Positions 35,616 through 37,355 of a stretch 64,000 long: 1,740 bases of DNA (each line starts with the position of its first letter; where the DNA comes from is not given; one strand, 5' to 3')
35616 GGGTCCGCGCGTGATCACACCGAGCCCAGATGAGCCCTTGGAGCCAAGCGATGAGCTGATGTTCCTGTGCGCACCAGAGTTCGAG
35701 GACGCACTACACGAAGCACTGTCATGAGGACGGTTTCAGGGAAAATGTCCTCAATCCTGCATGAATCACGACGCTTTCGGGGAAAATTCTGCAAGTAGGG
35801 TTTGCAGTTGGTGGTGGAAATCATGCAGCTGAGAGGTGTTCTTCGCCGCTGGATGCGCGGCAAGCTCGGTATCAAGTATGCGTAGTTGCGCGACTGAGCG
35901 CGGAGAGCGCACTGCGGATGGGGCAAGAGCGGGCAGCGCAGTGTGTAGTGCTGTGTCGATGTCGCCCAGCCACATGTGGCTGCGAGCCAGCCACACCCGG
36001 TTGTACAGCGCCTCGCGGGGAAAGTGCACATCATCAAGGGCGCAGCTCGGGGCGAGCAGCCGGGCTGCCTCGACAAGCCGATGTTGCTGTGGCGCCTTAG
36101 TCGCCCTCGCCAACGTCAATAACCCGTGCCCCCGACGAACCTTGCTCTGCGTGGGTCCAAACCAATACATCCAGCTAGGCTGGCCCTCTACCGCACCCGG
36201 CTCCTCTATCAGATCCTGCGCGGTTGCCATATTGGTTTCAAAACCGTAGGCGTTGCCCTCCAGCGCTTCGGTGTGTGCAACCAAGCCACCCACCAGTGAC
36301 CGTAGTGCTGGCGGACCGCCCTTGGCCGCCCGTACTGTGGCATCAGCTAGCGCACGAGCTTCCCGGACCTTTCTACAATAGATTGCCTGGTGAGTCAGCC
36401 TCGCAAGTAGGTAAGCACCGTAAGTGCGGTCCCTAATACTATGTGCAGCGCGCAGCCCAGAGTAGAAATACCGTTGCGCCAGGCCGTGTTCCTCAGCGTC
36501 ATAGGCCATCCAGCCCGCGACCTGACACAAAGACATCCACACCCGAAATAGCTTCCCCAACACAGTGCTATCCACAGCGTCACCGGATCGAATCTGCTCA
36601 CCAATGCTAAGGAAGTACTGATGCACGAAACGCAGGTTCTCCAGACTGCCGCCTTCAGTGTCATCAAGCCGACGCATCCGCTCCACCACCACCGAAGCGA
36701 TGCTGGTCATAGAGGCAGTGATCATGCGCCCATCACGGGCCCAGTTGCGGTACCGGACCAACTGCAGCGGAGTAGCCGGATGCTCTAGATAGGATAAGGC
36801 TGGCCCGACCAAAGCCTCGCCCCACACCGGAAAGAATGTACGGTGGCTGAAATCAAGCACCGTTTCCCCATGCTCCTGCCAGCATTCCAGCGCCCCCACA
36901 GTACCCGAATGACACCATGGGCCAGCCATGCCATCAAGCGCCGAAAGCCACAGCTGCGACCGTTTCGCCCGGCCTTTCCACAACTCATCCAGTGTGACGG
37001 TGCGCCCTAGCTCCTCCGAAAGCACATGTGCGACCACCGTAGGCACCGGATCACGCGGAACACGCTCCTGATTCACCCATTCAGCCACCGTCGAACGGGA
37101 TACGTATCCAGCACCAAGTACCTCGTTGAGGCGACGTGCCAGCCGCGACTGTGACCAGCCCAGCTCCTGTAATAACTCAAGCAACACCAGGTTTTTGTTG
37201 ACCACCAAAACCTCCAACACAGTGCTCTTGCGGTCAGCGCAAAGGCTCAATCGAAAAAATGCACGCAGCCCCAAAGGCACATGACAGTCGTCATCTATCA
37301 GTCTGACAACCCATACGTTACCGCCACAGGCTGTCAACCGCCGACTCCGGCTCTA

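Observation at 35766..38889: Tandem paralogous HTH + TPR-like regulators (RNPP/AimR-like architecture) inserted in a conserved synteny block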

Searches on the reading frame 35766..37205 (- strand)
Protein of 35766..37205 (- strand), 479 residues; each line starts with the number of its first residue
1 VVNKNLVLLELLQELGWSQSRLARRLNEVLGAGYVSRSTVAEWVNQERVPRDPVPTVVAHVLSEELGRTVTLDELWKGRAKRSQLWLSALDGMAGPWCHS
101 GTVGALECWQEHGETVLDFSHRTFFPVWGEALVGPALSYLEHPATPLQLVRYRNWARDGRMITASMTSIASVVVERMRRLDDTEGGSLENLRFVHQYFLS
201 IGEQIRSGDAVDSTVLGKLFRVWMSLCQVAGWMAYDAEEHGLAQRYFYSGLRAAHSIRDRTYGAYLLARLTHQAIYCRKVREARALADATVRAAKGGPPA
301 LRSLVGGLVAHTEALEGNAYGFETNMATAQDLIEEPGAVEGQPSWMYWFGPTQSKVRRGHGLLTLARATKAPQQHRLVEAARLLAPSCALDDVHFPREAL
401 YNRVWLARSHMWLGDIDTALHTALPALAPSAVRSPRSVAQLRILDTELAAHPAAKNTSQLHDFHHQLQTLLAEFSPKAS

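Call 7: search_protein_families(library=pfam, proteins=[window:35766-37205:-], max_evalue=0.01)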
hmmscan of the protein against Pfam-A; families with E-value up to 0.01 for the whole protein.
window:35766-37205:- (479 aa): 1 family
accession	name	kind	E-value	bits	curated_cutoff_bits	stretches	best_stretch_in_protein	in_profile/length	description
PF01381.28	HTH_3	-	0.00063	20.2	23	1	10-51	3-37/55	Helix-turn-helix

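Call 8: search_protein_families(library=ncbifam, proteins=[window:35766-37205:-], max_evalue=1)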
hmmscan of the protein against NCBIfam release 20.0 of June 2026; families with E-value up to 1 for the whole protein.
window:35766-37205:- (479 aa): 4 families
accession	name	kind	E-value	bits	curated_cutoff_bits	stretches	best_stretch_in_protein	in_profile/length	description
NF053720.1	NsdA_fam_reg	subfamily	2.1e-66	225.2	75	1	8-461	3-430/432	NsdA family TPR-like regulatory protein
NF050130.1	TransRepNsdA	equivalog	2.2e-31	109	830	1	14-462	13-466/480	transcriptional repressor NsdA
NF050135.1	DNAbindNdsB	equivalog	9.2e-23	80.6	700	2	174-429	192-441/482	DNA-binding protein NsdB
NF046037.1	carphisopro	domain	4.2e-09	36.5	38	1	10-71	3-54/54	carph-isopro domain-containing protein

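Call 9: search_protein_families(library=padloc, proteins=[window:35766-37205:-], max_evalue=1)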
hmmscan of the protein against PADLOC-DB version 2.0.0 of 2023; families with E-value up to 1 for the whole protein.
window:35766-37205:- (479 aa): 0 families

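Call 11: search_solved_structures(query=window:35766-37205:-, max_evalue=10)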
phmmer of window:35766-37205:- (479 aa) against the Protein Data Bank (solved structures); distinct sequences matched with E-value up to 10: 4.
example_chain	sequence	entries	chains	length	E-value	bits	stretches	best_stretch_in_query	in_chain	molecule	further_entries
9iyz_A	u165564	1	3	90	0.81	11.4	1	5-80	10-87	HTH-type transcriptional regulator AceR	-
3g6b_A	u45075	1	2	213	0.94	11.2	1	165-207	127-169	Methyl-accepting chemotaxis protein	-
8wpa_A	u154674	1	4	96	0.99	11.1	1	5-80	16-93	HTH-type transcriptional regulator AceR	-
3g67_A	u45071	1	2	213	1.2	10.8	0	165-206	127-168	Methyl-accepting chemotaxis protein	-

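Call 55: find_homologous_proteins(query=window:35766-37205:-)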
Query window:35766-37205:- (479 aa): 56 proteins with E <= 0.001 among 8000 candidates.
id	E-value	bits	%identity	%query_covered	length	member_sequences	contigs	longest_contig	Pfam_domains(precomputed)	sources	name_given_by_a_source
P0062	0.0e+0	1048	95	100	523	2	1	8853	PF27520.1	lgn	-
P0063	1.1e-274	929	87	98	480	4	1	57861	PF27520.1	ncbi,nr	ncbi:MAG: hypothetical protein DLM55_11305 [Acidimicrobiales bacterium]|nr:MAG: hypothetical protein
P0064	3.2e-203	694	66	98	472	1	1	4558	PF27520.1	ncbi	ncbi:MAG: hypothetical protein ACRDPW_09740 [Mycobacteriales bacterium]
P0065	3.5e-196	670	63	98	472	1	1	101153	PF27520.1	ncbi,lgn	-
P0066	2.4e-195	668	63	98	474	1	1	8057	PF27520.1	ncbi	-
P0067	4.8e-190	650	61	95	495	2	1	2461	PF27520.1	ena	-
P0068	6.0e-181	620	61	97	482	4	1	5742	PF27520.1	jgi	-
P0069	1.8e-172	592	58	94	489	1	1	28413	PF27520.1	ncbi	-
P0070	3.0e-170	585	58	95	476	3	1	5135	PF27520.1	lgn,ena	-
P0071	1.8e-151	523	51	99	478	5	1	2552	PF27520.1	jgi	jgi:hypothetical protein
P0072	4.3e-151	522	53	98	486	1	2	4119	PF27520.1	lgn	-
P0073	4.3e-145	502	51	99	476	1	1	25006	PF27520.1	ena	-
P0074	4.7e-131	456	48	93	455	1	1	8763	PF27520.1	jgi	jgi:hypothetical protein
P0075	5.8e-124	432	46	98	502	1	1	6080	PF27520.1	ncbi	ncbi:MAG: hypothetical protein ACRDPW_08485 [Mycobacteriales bacterium]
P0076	5.1e-113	396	48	82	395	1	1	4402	-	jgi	jgi:hypothetical protein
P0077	2.4e-107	378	41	98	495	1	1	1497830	PF27520.1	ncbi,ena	-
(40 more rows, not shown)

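Call 57: find_encoding_contigs(protein=P0069, flank=8000, max_places=1)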
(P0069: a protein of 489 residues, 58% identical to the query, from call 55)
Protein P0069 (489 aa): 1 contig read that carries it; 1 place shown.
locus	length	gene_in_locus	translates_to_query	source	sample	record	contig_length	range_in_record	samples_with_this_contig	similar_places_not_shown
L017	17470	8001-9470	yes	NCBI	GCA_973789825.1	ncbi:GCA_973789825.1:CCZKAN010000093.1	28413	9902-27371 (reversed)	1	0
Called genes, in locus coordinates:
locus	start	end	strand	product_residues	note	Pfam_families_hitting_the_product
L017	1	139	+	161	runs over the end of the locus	PF01220:DHquinase_II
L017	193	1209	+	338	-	PF14378:PAP2_3, PF01569:PAP2, PF14360:PAP2_C (weak)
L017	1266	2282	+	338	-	PF20030:bpMoxR, PF05496:RuvB_N (faint), PF07726:AAA_3, PF07728:AAA_5, PF17863:AAA_lid_2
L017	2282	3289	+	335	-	PF01882:DUF58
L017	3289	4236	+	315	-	PF07584:BatA, PF00092:VWA, PF13519:VWA_2, PF13768:VWA_3 (weak)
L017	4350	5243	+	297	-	-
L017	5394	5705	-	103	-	PF01850:PIN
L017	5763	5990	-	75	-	PF15919:HicB_lk_antitox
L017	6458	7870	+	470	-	PF27520:SP15_N (weak)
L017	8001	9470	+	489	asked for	PF27520:SP15_N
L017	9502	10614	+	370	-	-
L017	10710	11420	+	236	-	PF00106:adh_short, PF01370:Epimerase, PF13561:adh_short_C2, PF08659:KR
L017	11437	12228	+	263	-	PF00106:adh_short, PF13561:adh_short_C2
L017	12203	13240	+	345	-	PF00762:Ferrochelatase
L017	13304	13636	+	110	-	PF00459:Inositol_P (weak)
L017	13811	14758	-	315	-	PF27075:Rv1486c_N, PF27076:Rv1486c_C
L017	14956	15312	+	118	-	PF01957:NfeD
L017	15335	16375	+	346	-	PF01145:Band_7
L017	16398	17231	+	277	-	PF00588:SpoU_methylase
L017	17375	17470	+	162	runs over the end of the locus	-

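Call 58: find_encoding_contigs(protein=P0073, flank=8000, max_places=1)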
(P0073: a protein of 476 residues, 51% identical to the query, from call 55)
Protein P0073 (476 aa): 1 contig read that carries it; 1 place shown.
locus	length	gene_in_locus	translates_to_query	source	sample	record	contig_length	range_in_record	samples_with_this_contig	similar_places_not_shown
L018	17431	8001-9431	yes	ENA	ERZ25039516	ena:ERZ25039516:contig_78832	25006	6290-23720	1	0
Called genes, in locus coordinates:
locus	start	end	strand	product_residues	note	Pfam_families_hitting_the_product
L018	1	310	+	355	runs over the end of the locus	PF13685:Fe-ADH_2 (weak), PF01761:DHQ_synthase, PF24621:DHQS_C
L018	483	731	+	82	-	PF02604:PhdYeFM_antitox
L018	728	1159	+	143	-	PF01850:PIN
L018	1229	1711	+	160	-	PF01220:DHquinase_II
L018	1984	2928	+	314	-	PF14378:PAP2_3, PF01569:PAP2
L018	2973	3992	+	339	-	PF20030:bpMoxR, PF07726:AAA_3, PF07728:AAA_5, PF17863:AAA_lid_2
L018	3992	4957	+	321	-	PF01882:DUF58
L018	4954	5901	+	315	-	PF07584:BatA (weak), PF00092:VWA, PF13519:VWA_2, PF13768:VWA_3 (faint)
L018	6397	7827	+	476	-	PF27520:SP15_N (weak)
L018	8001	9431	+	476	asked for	PF27520:SP15_N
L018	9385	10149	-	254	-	PF00923:TAL_FSA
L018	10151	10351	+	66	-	-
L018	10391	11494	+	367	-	-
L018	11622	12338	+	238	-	PF00106:adh_short, PF01370:Epimerase (weak), PF13561:adh_short_C2, PF08659:KR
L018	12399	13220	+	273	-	PF00106:adh_short, PF13561:adh_short_C2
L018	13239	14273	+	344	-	PF00762:Ferrochelatase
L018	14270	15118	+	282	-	PF00459:Inositol_P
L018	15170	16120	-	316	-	PF27075:Rv1486c_N, PF27076:Rv1486c_C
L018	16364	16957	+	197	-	PF01947:Rv2949c-like (faint)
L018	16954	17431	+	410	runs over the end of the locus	PF01266:DAO (weak), PF01494:FAD_binding_3, PF07992:Pyr_redox_2 (faint), PF13450:NAD_binding_8 (weak)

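Call 59: find_encoding_contigs(protein=P0066, flank=8000, max_places=1)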
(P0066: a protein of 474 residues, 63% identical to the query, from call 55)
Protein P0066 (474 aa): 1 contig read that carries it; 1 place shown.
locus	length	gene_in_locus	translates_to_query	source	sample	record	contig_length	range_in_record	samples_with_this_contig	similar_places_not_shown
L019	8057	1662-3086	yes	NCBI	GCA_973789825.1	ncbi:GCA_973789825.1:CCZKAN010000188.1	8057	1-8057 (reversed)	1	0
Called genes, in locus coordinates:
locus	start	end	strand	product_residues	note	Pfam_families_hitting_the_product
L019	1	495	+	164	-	?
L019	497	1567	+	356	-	-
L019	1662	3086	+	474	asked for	PF27520:SP15_N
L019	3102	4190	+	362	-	-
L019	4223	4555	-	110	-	-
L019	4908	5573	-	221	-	PF02254:TrkA_N, PF03807:F420_oxidored (faint), PF13460:NAD_binding_10 (weak), PF02080:TrkA_C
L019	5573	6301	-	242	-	PF02254:TrkA_N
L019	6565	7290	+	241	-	-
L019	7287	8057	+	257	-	?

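Call 60: search_protein_families(library=ncbifam, proteins=[L019:3102-4190:+, L017:9502-10614:+, L018:10391-11494:+, L019:497-1567:+, L019:4223-4555:-], max_evalue=0.01)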
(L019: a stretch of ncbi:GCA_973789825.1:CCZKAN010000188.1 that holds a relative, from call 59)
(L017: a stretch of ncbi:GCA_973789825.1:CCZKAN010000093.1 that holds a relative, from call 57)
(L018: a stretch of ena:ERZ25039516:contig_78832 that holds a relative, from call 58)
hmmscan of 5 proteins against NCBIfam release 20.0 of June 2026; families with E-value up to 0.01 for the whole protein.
L019:3102-4190:+ (362 aa): 3 families
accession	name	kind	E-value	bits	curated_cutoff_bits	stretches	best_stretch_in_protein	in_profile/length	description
NF053720.1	NsdA_fam_reg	subfamily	8.2e-55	187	75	1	19-351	107-428/432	NsdA family TPR-like regulatory protein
NF050130.1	TransRepNsdA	equivalog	1.4e-23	83.2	830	1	43-358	163-473/480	transcriptional repressor NsdA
NF050135.1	DNAbindNdsB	equivalog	1.3e-18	66.9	700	1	47-350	179-474/482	DNA-binding protein NsdB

L017:9502-10614:+ (370 aa): 3 families
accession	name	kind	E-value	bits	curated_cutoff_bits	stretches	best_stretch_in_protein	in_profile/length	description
NF053720.1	NsdA_fam_reg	subfamily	5.8e-60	204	75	1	44-362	136-430/432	NsdA family TPR-like regulatory protein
NF050130.1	TransRepNsdA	equivalog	4.8e-24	84.8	830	1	52-352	162-459/480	transcriptional repressor NsdA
NF050135.1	DNAbindNdsB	equivalog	2.2e-14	53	700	1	55-366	177-478/482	DNA-binding protein NsdB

L018:10391-11494:+ (367 aa): 3 families
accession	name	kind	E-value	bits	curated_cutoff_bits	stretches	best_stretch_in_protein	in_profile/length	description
NF053720.1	NsdA_fam_reg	subfamily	1.4e-58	199.5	75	1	55-359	143-432/432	NsdA family TPR-like regulatory protein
NF050130.1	TransRepNsdA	equivalog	1.1e-28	100.1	830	1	49-361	164-472/480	transcriptional repressor NsdA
NF050135.1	DNAbindNdsB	equivalog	5.3e-22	78.1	700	1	51-360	178-477/482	DNA-binding protein NsdB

L019:497-1567:+ (356 aa): 3 families
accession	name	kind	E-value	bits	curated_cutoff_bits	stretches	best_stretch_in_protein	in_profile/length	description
NF053720.1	NsdA_fam_reg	subfamily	1.1e-52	180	75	1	29-340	128-432/432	NsdA family TPR-like regulatory protein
NF050130.1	TransRepNsdA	equivalog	2.6e-25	89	830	1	28-343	160-473/480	transcriptional repressor NsdA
NF050135.1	DNAbindNdsB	equivalog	4.1e-19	68.6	700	1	22-344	166-480/482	DNA-binding protein NsdB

L019:4223-4555:- (110 aa): 2 families
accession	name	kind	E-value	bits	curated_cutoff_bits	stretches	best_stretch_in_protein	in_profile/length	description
NF047399.1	BrnA_antitoxin_add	equivalog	0.0026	17.9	60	1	30-77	23-70/70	type II toxin-antitoxin system BrnA family antitoxin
NF033622.1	repair_DdrC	equivalog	0.0043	16.4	150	1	45-83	90-128/223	DNA damage response protein DdrC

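Call 61: search_protein_families(library=pfam, proteins=[L019:3102-4190:+, L017:9502-10614:+, L018:10391-11494:+, L019:497-1567:+, L019:4223-4555:-], max_evalue=0.01)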
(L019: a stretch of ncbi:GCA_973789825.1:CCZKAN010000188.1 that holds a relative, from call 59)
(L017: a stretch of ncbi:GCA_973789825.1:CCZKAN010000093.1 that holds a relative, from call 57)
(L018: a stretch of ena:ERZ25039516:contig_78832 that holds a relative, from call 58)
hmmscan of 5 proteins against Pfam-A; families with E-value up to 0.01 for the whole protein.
L019:3102-4190:+ (362 aa): 0 families

L017:9502-10614:+ (370 aa): 2 families
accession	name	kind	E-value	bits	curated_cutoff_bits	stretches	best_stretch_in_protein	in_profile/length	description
PF14559.12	TPR_19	-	0.00032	21.4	25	0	132-203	2-66/68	Tetratricopeptide repeat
PF10345.15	Cohesin_load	-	0.0037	16.1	25.8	1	113-196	482-563/585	Cohesin loading factor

L018:10391-11494:+ (367 aa): 0 families

L019:497-1567:+ (356 aa): 1 family
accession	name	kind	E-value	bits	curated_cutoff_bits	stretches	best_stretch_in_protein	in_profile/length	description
PF17874.7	TPR_MalT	-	0.00099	18.9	45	1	139-215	2-78/336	MalT-like TPR region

L019:4223-4555:- (110 aa): 0 families

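Call 63: search_protein_families(library=phrogs, proteins=[window:35766-37205:-], max_evalue=0.1)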
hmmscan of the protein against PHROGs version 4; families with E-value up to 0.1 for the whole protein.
window:35766-37205:- (479 aa): 3 families
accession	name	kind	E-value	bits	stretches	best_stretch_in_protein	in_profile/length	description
phrog_10886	-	transcription regulation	3.6e-53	182.1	1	1-462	1-447/457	transcriptional regulator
phrog_8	-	transcription regulation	0.00021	21.8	1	9-51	82-117/346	transcriptional regulator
phrog_3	-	transcription regulation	0.0007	20.5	1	6-83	91-153/430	transcriptional repressor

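Call 87: find_encoding_contigs(protein=P0074, flank=6000, max_places=1)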
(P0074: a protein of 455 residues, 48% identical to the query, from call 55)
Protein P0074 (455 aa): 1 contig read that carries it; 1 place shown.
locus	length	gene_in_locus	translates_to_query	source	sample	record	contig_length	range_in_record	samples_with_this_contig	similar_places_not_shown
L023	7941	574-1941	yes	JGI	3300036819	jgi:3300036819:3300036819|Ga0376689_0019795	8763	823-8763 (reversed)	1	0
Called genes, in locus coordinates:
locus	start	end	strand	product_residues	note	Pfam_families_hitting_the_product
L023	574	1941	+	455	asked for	PF27520:SP15_N (weak)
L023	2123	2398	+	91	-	PF02686:GatC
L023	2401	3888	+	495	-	PF01425:Amidase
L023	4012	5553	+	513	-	PF02934:GatB_N, PF02637:GatB_Yqey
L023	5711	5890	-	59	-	-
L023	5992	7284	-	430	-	-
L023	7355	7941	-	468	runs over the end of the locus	?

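Call 88: find_encoding_contigs(protein=P0077, flank=6000, max_places=1)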
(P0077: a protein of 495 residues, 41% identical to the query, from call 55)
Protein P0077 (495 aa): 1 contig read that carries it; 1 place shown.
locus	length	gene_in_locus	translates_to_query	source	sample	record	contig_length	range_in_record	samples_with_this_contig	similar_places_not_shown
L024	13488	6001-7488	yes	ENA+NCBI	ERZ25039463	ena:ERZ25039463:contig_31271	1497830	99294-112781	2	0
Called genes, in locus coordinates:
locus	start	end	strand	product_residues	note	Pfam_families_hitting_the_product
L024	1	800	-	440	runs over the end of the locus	PF00390:malic, PF03949:Malic_M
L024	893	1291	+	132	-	-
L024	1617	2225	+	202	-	PF04542:Sigma70_r2, PF24034:DUF7343 (faint), PF04539:Sigma70_r3, PF08281:Sigma70_r4_2, PF04545:Sigma70_r4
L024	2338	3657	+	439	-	PF00781:DAGK_cat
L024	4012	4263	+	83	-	PF02467:Whib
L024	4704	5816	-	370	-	PF01966:HD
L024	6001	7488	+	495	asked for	PF27520:SP15_N (weak)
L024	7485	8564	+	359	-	-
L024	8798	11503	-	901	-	PF01326:PPDK_N, PF00391:PEP-utilizers, PF02896:PEP-utilizers_C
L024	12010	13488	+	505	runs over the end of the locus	PF13231:PMT_2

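Call 89: search_protein_families(library=ncbifam, proteins=[L024:7485-8564:+], max_evalue=0.001)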
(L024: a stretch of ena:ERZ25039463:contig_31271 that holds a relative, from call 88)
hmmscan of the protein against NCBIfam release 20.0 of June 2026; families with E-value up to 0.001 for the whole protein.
L024:7485-8564:+ (359 aa): 3 families
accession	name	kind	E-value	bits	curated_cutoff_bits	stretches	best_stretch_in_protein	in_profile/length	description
NF053720.1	NsdA_fam_reg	subfamily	5.5e-53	181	75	1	45-349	140-429/432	NsdA family TPR-like regulatory protein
NF050130.1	TransRepNsdA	equivalog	1e-25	90.3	830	1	42-351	163-469/480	transcriptional repressor NsdA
NF050135.1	DNAbindNdsB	equivalog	3e-25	88.8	700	1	24-355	159-479/482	DNA-binding protein NsdB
